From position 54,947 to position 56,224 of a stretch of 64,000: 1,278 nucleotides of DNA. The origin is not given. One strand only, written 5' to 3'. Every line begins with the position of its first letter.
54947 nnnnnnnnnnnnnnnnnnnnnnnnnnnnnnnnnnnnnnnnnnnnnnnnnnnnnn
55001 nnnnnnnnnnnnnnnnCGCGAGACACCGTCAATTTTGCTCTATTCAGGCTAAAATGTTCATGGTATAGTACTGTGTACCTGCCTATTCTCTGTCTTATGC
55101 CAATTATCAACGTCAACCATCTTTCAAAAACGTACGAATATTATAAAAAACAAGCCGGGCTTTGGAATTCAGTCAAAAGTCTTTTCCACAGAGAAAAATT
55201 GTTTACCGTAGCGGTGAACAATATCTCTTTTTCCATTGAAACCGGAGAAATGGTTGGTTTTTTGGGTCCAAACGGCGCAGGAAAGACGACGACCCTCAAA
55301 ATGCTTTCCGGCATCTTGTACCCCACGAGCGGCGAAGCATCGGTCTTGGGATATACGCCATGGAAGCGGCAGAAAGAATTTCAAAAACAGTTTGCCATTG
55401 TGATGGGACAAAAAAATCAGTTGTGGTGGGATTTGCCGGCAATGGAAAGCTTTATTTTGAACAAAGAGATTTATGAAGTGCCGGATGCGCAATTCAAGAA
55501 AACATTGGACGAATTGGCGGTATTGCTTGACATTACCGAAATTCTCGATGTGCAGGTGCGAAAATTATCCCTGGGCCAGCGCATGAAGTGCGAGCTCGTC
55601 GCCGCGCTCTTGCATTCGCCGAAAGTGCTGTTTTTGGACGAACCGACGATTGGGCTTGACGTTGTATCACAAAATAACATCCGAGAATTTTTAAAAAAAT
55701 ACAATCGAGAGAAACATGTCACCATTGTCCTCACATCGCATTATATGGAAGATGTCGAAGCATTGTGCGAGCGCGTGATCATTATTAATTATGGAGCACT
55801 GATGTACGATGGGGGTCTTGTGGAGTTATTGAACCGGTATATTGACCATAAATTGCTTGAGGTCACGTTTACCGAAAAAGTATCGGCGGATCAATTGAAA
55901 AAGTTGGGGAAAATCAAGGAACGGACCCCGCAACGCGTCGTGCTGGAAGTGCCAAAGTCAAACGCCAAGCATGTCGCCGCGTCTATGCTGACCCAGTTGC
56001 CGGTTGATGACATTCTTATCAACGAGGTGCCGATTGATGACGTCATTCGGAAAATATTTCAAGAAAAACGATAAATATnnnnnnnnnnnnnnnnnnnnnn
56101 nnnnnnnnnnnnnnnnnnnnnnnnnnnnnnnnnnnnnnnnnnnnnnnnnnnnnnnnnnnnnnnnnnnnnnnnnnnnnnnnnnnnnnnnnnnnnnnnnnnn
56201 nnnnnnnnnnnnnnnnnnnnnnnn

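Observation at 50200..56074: Triplicated ABC-2 permease pair (A-B, A-B, A-B) served by a single downstream ATPase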

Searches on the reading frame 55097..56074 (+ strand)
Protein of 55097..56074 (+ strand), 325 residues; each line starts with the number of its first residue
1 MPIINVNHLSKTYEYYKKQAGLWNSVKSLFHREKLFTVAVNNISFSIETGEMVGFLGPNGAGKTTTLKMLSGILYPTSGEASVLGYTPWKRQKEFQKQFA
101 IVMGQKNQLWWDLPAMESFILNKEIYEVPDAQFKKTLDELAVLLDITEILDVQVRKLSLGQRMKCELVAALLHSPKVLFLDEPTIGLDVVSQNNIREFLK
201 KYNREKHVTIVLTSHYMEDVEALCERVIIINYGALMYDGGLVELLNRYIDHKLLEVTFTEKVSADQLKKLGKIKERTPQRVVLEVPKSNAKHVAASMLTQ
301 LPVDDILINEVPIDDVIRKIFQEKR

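Call 4: search_protein_families(library=pfam, proteins=[window:55097-56074:+], max_evalue=0.01)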
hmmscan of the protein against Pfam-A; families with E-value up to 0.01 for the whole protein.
window:55097-56074:+ (325 aa): 3 families
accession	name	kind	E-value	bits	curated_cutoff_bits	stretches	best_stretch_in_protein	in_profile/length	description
PF00005.33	ABC_tran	-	5.3e-27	95.5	25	1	40-184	1-136/137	ABC transporter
PF13304.12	AAA_21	-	1.4e-13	52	27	1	140-215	221-298/304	AAA domain, putative AbiEii toxin, Type IV TA system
PF00004.35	AAA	-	0.007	17.2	21.2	0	55-77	3-25/131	ATPase family associated with various cellular activities (AAA)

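Call 8: search_protein_families(library=ncbifam, proteins=[window:55097-56074:+], max_evalue=0.01)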
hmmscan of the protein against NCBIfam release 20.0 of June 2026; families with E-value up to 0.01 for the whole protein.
window:55097-56074:+ (325 aa): 185 families (the best 25 are shown)
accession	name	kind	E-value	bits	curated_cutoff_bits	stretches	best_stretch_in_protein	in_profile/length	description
TIGR01188.1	drrA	subfamily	8.4e-64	215.7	312.45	1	37-290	6-258/302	daunorubicin resistance ABC transporter, ATP-binding protein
TIGR03522.1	GldA_ABC_ATP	equivalog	2.3e-51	175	402.6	1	38-293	16-268/301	gliding motility-associated ABC transporter ATP-binding subunit GldA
NF033858.1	ABC2_perm_RbbA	equivalog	6.1e-48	163.4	1050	1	38-277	280-516/909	ribosome-associated ATPase/putative transporter RbbA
TIGR03864.1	PQQ_ABC_ATP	hypoth_equivalog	3.9e-40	137.8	302.25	1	38-248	15-223/236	ABC transporter, ATP-binding subunit, PQQ-dependent alcohol dehydrogenase system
NF010060.0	PRK13537.1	equivalog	7.4e-38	130.2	521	1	37-263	28-252/314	nodulation factor ABC transporter ATP-binding protein NodI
NF040933.2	ABC_arch_GlcV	equivalog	1e-36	126.6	450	1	25-250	7-235/357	glucose ABC transporter ATP-binding protein GlcV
TIGR04521.1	ECF_ATPase_2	equivalog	3.1e-36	124.9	330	1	32-259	12-249/279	energy-coupling factor transporter ATPase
TIGR03740.1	galliderm_ABC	subfamily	2.7e-35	122.1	309.75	1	38-239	14-206/223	lantibiotic protection ABC transporter ATP-binding subunit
NF010059.0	PRK13536.1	equivalog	2.6e-34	118.5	549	1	38-257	57-274/342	nodulation factor ABC transporter ATP-binding protein NodI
TIGR04520.1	ECF_ATPase_1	equivalog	5.2e-33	114.6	315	1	36-269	14-249/269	energy-coupling factor transporter ATPase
TIGR04406.1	LPS_export_lptB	equivalog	4.1e-32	111.4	240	1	39-246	16-224/239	LPS export ABC transporter ATP-binding protein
TIGR01288.1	nodI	equivalog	4.2e-32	111.4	424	1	38-257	18-235/303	nodulation factor ABC transporter ATP-binding protein NodI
NF040840.2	tungstate_WtpC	equivalog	8.6e-30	104.2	440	1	39-322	15-292/347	tungstate ABC transporter ATP-binding protein WtpC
TIGR00968.1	3a0106s01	subfamily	1.1e-29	103.6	342.75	1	37-237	13-211/237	sulfate ABC transporter ATP-binding protein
TIGR01186.1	proV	subfamily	4.5e-29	101.7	326.6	1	37-308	6-278/363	betaine/proline/choline family ABC transporter ATP-binding protein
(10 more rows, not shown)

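Call 10: find_homologous_proteins(query=window:55097-56074:+, max_evalue=1e-40)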
Query window:55097-56074:+ (325 aa): 8000 proteins with E <= 1e-40 among 8000 candidates; the best 120 are listed.
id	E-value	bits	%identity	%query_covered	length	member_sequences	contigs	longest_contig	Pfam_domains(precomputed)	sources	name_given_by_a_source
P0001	2.0e-211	719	100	100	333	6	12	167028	PF00005.34,PF13304.13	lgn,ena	-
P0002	2.3e-173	594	82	100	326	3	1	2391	PF00005.34,PF13304.13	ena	-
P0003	4.1e-173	593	82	100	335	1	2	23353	PF00005.34,PF13304.13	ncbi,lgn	-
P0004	3.8e-171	586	80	100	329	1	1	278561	PF00005.34,PF13304.13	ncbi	ncbi:MAG: ATP-binding cassette domain-containing protein [Candidatus Magasanikbacteria bacterium]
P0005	3.8e-171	586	80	100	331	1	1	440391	PF00005.34,PF13304.13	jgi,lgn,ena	-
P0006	1.2e-169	582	80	100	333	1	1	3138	PF00005.34,PF13304.13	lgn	-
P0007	1.4e-169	581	79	100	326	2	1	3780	PF00005.34,PF13304.13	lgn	-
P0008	1.8e-169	581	81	100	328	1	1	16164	PF00005.34,PF13304.13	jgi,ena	-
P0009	3.0e-169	580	80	100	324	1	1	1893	PF00005.34,PF13304.13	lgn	-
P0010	4.0e-169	580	80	99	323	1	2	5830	PF00005.34,PF13304.13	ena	-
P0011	5.7e-169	579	82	100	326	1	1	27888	PF00005.34,PF13304.13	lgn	-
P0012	7.3e-169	579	81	100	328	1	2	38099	PF00005.34,PF13304.13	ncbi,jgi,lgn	-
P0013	4.3e-168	576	80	100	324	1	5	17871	PF00005.34,PF13304.13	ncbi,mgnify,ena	mgnify:FL=1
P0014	8.3e-168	575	80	99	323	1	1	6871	PF00005.34,PF13304.13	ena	-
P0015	8.9e-168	575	78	100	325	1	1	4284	PF00005.34,PF13304.13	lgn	-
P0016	9.8e-168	575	82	99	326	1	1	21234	PF00005.34,PF13304.13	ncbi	-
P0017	9.9e-168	575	80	100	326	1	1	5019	PF00005.34,PF13304.13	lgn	-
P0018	2.3e-167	574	80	100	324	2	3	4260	PF00005.34,PF13304.13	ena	-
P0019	2.6e-167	574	80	100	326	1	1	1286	PF00005.34,PF13304.13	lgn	-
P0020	2.6e-167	574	80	100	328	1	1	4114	PF00005.34,PF13304.13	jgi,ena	-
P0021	2.7e-167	574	80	100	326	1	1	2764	PF00005.34,PF13304.13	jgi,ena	-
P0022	3.5e-167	573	79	100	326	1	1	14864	PF00005.34,PF13304.13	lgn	-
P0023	4.8e-167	573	80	100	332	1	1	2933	PF00005.34,PF13304.13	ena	-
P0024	6.3e-167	573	79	99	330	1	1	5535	PF00005.34,PF13304.13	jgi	-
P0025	1.2e-166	572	80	100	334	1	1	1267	PF00005.34,PF13304.13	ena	-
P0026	1.3e-166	572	80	100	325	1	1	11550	PF00005.34,PF13304.13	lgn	-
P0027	2.0e-166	571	78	100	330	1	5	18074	PF00005.34,PF13304.13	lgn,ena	-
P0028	2.2e-166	571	78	100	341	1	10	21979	PF00005.34,PF13304.13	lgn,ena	-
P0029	3.3e-166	570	79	99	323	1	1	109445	PF00005.34,PF13304.13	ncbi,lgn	-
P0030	3.7e-166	570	78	100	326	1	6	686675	PF00005.34,PF13304.13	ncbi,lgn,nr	ncbi:MAG: ABC transporter ATP-binding protein [Candidatus Magasanikbacteria bacterium]|nr:ABC transp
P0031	4.5e-166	570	79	99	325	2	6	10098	PF00005.34,PF13304.13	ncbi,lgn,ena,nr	ncbi:MAG TPA: ABC transporter ATP-binding protein [Patescibacteria group bacterium]|nr:ABC transport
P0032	7.8e-166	569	79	99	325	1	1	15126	PF00005.34,PF13304.13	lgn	-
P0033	8.5e-166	569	79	99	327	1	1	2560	PF00005.34,PF13304.13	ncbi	-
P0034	1.0e-165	569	79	99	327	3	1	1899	PF00005.34,PF13304.13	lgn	-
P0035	1.9e-165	568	79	100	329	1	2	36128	PF00005.34,PF13304.13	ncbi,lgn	-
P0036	2.0e-165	568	79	100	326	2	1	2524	PF00005.34,PF13304.13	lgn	-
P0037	2.4e-165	567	77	100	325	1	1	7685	PF00005.34,PF13304.13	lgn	-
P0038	7.6e-165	566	79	99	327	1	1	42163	PF00005.34,PF13304.13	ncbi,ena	-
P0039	1.5e-164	565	77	100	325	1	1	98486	PF00005.34,PF13304.13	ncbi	-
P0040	1.8e-164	564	78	100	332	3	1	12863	PF00005.34,PF13304.13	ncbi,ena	-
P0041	2.1e-164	564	78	99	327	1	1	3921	PF00005.34,PF13304.13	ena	-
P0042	3.9e-164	563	80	99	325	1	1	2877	PF00005.34,PF13304.13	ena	-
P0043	4.5e-164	563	79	99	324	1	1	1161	PF00005.34,PF13304.13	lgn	-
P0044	4.6e-164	563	78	99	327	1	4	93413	PF00005.34,PF13304.13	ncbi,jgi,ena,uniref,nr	ncbi:MAG: ABC transporter [Candidatus Magasanikbacteria bacterium GW2011_GWA2_46_17]|uniref:ABC tran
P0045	6.3e-164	563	78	99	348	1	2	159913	PF00005.34,PF13304.13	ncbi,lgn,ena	-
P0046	7.0e-164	563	78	100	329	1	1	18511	PF00005.34,PF13304.13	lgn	-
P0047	7.5e-164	562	77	100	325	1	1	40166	PF00005.34,PF13304.13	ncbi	ncbi:MAG: ABC transporter ATP-binding protein [Candidatus Magasanikbacteria bacterium]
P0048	7.7e-164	562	78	99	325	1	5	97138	PF00005.34,PF13304.13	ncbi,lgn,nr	ncbi:MAG: ABC transporter ATP-binding protein [Candidatus Magasanikbacteria bacterium]|nr:ABC transp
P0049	8.6e-164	562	78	100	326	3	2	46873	PF00005.34,PF13304.13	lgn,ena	-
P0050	1.5e-163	561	78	99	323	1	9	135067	PF00005.34,PF13304.13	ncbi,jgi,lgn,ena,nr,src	ncbi:MAG TPA: ABC transporter ATP-binding protein [Patescibacteria group bacterium]|nr:ABC transport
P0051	2.3e-163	561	77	99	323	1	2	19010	PF00005.34,PF13304.13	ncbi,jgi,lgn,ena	-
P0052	2.4e-163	561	76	99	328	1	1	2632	PF00005.34,PF13304.13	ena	-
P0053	3.3e-163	560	78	100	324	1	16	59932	PF00005.34,PF13304.13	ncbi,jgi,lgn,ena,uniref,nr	ncbi:MAG: ATP-binding cassette domain-containing protein [Candidatus Magasanikbacteria bacterium]|un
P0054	9.8e-163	559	76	100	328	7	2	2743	PF00005.34,PF13304.13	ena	-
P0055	2.7e-162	557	76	99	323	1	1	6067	PF00005.34,PF13304.13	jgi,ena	-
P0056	3.8e-162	557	78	100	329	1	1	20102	PF00005.34,PF13304.13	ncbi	-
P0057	7.4e-162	556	76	100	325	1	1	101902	PF00005.34,PF13304.13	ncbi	-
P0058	8.0e-162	556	77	100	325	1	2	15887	PF00005.34,PF13304.13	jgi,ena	-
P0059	8.9e-162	556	77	100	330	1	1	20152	PF00005.34,PF13304.13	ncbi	-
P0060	1.0e-161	555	78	99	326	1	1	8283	PF00005.34,PF13304.13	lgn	-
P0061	1.9e-161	555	77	99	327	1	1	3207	PF00005.34,PF13304.13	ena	-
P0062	3.6e-161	554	76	100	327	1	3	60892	PF00005.34,PF13304.13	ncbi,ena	-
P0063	4.4e-161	553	76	100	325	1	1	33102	PF00005.34,PF13304.13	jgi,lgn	-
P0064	4.7e-161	553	76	99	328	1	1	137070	PF00005.34,PF13304.13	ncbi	-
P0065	4.7e-161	553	78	100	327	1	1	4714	PF00005.34,PF13304.13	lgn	-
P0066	8.6e-161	552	78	99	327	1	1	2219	PF00005.34,PF13304.13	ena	-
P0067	1.8e-160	551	77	99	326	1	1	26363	PF00005.34,PF13304.13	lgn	-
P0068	2.3e-160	551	76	100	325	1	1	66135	PF00005.34,PF13304.13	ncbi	-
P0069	2.8e-160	551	76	99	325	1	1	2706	PF00005.34,PF13304.13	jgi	jgi:ABC-2 type transport system ATP-binding protein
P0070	4.2e-160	550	75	100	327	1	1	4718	PF00005.34,PF13304.13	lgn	-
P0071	5.7e-160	550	78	99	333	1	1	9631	PF00005.34,PF13304.13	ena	-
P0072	9.2e-160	549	75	100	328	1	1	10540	PF00005.34,PF13304.13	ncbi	-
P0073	1.0e-159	549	78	99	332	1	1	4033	PF00005.34,PF13304.13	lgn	-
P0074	1.9e-159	548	75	100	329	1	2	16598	PF00005.34,PF13304.13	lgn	-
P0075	2.2e-159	548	76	100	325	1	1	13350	PF00005.34,PF13304.13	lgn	-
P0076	3.0e-159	547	75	99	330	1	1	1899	PF00005.34,PF13304.13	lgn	-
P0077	3.1e-159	547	75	100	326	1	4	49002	PF00005.34,PF13304.13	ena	-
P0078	5.2e-159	547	76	100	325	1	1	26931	PF00005.34,PF13304.13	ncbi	-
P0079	6.1e-159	546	76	100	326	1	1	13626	PF00005.34,PF13304.13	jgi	jgi:ABC-2 type transport system ATP-binding protein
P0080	6.8e-159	546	76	99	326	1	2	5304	PF00005.34,PF13304.13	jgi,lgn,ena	-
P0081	7.0e-159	546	76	100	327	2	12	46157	PF00005.34,PF13304.13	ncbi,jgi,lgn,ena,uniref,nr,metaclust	ncbi:MAG: hypothetical protein A2821_02000 [Candidatus Magasanikbacteria bacterium RIFCSPHIGHO2_01_F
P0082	7.4e-159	546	77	99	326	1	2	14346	PF00005.34,PF13304.13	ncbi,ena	-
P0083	1.3e-158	545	75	100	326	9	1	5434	PF00005.34,PF13304.13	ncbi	-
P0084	2.1e-158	545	74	100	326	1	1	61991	PF00005.34,PF13304.13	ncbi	-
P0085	5.3e-158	543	75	100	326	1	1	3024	PF00005.34,PF13304.13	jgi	-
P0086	1.0e-157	542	75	99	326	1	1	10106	PF00005.34,PF13304.13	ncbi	-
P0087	2.1e-157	541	75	99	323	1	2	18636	PF00005.34,PF13304.13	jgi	-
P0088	2.2e-157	541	76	99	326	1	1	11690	PF00005.34,PF13304.13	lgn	-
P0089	2.4e-157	541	76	100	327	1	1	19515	PF00005.34,PF13304.13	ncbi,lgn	-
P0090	2.4e-157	541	74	100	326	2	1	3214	PF00005.34,PF13304.13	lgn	-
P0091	2.6e-157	541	75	100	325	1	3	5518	PF00005.34,PF13304.13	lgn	-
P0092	3.9e-157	540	75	99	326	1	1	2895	PF00005.34,PF13304.13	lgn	-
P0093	4.0e-157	540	74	100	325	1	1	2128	PF00005.34,PF13304.13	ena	-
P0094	4.2e-157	540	76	99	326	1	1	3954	PF00005.34,PF13304.13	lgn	-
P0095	7.1e-157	540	76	99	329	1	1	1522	PF00005.34,PF13304.13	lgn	-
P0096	1.0e-156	539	74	100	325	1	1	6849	PF00005.34,PF13304.13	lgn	-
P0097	1.8e-156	538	76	99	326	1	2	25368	PF00005.34,PF13304.13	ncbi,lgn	-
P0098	2.0e-156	538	74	100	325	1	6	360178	PF00005.34,PF13304.13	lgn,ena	-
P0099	3.0e-156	538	75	100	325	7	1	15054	PF00005.34,PF13304.13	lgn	-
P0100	3.1e-156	537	75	100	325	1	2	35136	PF00005.34,PF13304.13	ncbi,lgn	-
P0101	3.3e-156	537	82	92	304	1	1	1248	PF00005.34,PF13304.13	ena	-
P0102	3.5e-156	537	74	100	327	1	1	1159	PF00005.34,PF13304.13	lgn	-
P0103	3.6e-156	537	73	100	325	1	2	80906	PF00005.34,PF13304.13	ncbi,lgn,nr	ncbi:ABC transporter ATP-binding protein [Candidatus Uhrbacteria bacterium]|nr:ABC transporter ATP-b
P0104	3.7e-156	537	73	100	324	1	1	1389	PF00005.34,PF13304.13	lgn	-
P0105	5.7e-156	537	74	100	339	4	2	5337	PF00005.34,PF13304.13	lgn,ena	-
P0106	7.3e-156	536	75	99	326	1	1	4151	PF00005.34,PF13304.13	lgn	-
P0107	8.4e-156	536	74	100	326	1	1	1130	PF00005.34,PF13304.13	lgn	-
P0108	1.3e-155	535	75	99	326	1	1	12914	PF00005.34,PF13304.13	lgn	-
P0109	1.4e-155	535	73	100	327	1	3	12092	PF00005.34,PF13304.13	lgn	-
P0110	1.6e-155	535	74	100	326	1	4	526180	PF00005.34,PF13304.13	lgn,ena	-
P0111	1.6e-155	535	73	100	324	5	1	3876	PF00005.34,PF13304.13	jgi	jgi:ABC-2 type transport system ATP-binding protein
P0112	3.5e-155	534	75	98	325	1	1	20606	PF00005.34,PF13304.13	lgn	-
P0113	7.3e-155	533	74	100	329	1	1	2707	PF00005.34,PF13304.13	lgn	-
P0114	7.5e-155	533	73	100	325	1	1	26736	PF00005.34,PF13304.13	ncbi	-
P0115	1.1e-154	532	73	100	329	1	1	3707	PF00005.34,PF13304.13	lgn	-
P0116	1.2e-154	532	73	100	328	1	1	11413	PF00005.34,PF13304.13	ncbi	-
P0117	1.4e-154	532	74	100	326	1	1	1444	PF00005.34,PF13304.13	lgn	-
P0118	1.4e-154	532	75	99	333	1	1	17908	PF00005.34,PF13304.13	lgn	-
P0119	1.5e-154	532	74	100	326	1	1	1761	PF00005.34,PF13304.13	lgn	-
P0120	1.6e-154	532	74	100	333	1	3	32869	PF00005.34,PF13304.13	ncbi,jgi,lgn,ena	jgi:ABC-2 type transport system ATP-binding protein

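Call 11: find_related_loci(query=window:55097-56074:+, collection=genome_contigs, flank=10000)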
Query window:55097-56074:+ (325 aa) in genome_contigs; peptide patterns used: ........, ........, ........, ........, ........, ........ (x = any residue, [..] = any of these).
526 stretches matched a pattern; 307 encode a relative of the query (tblastn E <= 1e-3); the best 80 are kept; 80 distinct loci.
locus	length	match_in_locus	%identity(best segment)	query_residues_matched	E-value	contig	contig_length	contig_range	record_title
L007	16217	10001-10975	82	1-325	0e+0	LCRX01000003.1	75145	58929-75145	MAG: Candidatus Magasanikbacteria bacterium GW2011_GWA2_56_11 UY92_C0003, whole genome shotgun sequence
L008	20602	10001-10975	82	1-325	0e+0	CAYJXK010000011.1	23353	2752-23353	MAG TPA_asm: uncultured Gammaproteobacteria bacterium isolate ERP125453_co1_500 genome assembly, contig: NODE_2009_lengt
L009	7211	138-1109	81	1-324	3e-179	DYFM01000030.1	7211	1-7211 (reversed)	MAG TPA_asm: Candidatus Paceibacter sp. isolate BE2011_3_41_10 Afr_mines_BE2011_2032_length_7211_cov_4_483650, whole gen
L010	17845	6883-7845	82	1-321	2e-176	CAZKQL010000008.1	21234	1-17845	MAG TPA_asm: uncultured Gammaproteobacteria bacterium isolate SRP090828_co3_39 genome assembly, contig: NODE_376_length_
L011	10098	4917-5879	79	1-321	4e-175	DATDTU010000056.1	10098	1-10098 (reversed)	MAG TPA_asm: Patescibacteria group bacterium isolate SMAG_U8039 k141_2348550, whole genome shotgun sequence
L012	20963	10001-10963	79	1-321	7e-175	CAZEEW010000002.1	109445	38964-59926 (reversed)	MAG TPA_asm: uncultured Gammaproteobacteria bacterium isolate SRP093185_co1_62 genome assembly, contig: NODE_36_length_1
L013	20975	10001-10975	78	1-325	1e-174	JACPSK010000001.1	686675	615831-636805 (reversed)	MAG: Candidatus Magasanikbacteria bacterium isolate NC_groundwater_703_Ag_S-0.2um_44_17 S36_SO-2_scaffold_114964, whole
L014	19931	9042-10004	79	1-321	2e-173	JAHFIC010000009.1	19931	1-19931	MAG: Candidatus Magasanikiibacteriota bacterium isolate nzgw353 NODE_2631_length_19932_cov_3.492454, whole genome shotgu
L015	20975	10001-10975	77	1-325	2e-173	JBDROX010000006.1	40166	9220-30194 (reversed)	MAG: Candidatus Magasanikbacteria bacterium isolate MEGAHIT-group-1.981 k141_7121855, whole genome shotgun sequence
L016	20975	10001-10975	80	1-325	3e-172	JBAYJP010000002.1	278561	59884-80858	MAG: Candidatus Magasanikiibacteriota bacterium isolate SO_2016_GW1_59 scaffold00058_OW334_2016, whole genome shotgun se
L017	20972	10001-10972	78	1-324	4e-172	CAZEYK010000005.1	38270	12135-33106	MAG TPA_asm: uncultured Gammaproteobacteria bacterium isolate SRP118108_co5_163 genome assembly, contig: NODE_682_length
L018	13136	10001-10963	77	1-321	8e-172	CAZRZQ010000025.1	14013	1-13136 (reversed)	MAG TPA_asm: uncultured Gammaproteobacteria bacterium isolate SRP062349_co1_291 genome assembly, contig: NODE_736_length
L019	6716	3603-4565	78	1-321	2e-172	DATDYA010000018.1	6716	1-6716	MAG TPA_asm: Patescibacteria group bacterium isolate SMAG_U8153 k141_679180, whole genome shotgun sequence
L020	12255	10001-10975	79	1-325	4e-171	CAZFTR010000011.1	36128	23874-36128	MAG TPA_asm: uncultured Gammaproteobacteria bacterium isolate SRP167671_co2_209 genome assembly, contig: NODE_1522_lengt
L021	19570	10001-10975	76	1-325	4e-170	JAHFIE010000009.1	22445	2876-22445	MAG: Candidatus Magasanikiibacteriota bacterium isolate nzgw355 NODE_1367_length_22446_cov_3.363180, whole genome shotgu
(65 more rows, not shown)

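Call 23: search_solved_structures(query=window:55097-56074:+, max_evalue=1e-30)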
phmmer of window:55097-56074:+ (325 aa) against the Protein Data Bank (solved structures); distinct sequences matched with E-value up to 1e-30: 16.
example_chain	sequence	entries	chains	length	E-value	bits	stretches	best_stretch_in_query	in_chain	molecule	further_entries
7w01_A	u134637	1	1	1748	4.6e-49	170.6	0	37-248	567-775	Phospholipid-transporting ATPase ABCA3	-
7w02_A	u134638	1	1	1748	3.2e-48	167.9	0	37-248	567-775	Phospholipid-transporting ATPase ABCA3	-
4yer_A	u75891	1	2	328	8.1e-47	163.2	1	39-285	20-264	ABC transporter ATP-binding protein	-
7tby_A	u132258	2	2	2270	2.9e-45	158.1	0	32-247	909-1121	ATP-binding cassette, sub-family A (ABC1), member 1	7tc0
7tbz_A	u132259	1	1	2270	3e-45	158.1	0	32-247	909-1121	ATP-binding cassette, sub-family A (ABC1), member 1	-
7tdt_A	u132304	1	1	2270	3e-45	158.1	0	32-247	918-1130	Phospholipid-transporting ATPase ABCA1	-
5xjy_A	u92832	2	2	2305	3.1e-45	158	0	32-247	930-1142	ATP-binding cassette sub-family A member 1 | Phospholipid-transporting ATPase ABCA1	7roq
7lkp_A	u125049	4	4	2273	6.7e-45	156.9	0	38-254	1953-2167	Retinal-specific phospholipid-transporting ATPase ABCA4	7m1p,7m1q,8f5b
7e7i_A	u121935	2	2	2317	7e-45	156.9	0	38-254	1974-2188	Retinal-specific phospholipid-transporting ATPase ABCA4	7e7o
7tbw_A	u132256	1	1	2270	2e-44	155.4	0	32-247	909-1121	ATP-binding cassette, sub-family A (ABC1), member 1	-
8edw_A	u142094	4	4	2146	3.5e-44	154.6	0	39-241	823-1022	Phospholipid-transporting ATPase ABCA7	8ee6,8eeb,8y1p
7lkz_A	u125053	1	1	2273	4.6e-44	154.2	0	38-254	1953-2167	Retinal-specific phospholipid-transporting ATPase ABCA4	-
7e7q_A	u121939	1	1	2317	4.8e-44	154.1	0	38-254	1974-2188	Retinal-specific phospholipid-transporting ATPase ABCA4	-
8eop_A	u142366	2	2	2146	2.4e-43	151.8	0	39-241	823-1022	Phospholipid-transporting ATPase ABCA7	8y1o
1vpl_A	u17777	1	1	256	5.9e-32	114.4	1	40-262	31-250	ABC transporter, ATP-binding protein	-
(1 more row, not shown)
